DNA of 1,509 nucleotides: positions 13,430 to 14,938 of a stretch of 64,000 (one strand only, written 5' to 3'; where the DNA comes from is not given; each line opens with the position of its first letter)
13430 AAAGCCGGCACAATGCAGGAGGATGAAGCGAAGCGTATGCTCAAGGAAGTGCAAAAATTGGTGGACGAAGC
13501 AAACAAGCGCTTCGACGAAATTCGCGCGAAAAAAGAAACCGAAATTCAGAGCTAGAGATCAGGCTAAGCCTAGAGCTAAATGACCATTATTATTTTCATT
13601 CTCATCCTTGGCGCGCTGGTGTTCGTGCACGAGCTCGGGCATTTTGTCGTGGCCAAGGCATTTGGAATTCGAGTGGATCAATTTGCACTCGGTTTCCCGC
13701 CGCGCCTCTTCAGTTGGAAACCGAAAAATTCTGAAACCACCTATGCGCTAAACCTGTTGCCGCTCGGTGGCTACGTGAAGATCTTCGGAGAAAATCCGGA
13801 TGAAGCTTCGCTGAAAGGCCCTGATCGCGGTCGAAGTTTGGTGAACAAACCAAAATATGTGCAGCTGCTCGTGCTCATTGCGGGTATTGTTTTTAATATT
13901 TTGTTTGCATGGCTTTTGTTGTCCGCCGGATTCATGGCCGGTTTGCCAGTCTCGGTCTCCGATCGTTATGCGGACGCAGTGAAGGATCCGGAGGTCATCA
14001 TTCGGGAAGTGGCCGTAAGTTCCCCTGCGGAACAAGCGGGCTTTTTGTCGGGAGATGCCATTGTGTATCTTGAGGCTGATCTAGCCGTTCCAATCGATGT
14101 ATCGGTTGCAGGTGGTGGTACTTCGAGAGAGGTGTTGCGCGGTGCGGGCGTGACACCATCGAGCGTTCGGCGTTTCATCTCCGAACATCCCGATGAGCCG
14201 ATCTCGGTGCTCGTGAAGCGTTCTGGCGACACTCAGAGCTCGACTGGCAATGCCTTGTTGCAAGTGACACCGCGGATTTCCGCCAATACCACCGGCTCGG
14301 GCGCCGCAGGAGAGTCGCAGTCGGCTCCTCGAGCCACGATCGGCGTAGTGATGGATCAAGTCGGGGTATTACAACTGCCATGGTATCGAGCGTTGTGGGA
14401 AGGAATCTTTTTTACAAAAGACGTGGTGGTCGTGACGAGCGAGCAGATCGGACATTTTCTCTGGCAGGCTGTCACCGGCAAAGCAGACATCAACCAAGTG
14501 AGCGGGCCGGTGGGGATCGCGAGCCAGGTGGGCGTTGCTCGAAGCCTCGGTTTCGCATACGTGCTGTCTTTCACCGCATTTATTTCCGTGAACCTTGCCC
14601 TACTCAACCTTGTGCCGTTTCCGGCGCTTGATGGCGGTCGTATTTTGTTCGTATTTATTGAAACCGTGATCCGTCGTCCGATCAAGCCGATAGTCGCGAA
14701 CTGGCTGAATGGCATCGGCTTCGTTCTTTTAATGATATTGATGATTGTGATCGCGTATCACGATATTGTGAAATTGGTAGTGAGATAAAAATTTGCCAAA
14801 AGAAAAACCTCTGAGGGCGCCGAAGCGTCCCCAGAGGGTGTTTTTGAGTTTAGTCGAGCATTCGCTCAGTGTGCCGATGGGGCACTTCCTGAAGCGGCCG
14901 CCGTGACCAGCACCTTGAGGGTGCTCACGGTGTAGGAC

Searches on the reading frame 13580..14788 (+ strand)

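Call 45: search_protein_families(library=pfam, proteins=[window:13580-14788:+], max_evalue=0.00001)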
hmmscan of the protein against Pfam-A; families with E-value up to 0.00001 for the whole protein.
window:13580-14788:+ (402 aa): 1 family
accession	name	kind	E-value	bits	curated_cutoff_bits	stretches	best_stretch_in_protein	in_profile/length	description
PF02163.28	Peptidase_M50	-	5.2e-57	193.1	27.2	1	6-387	2-221/221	Peptidase family M50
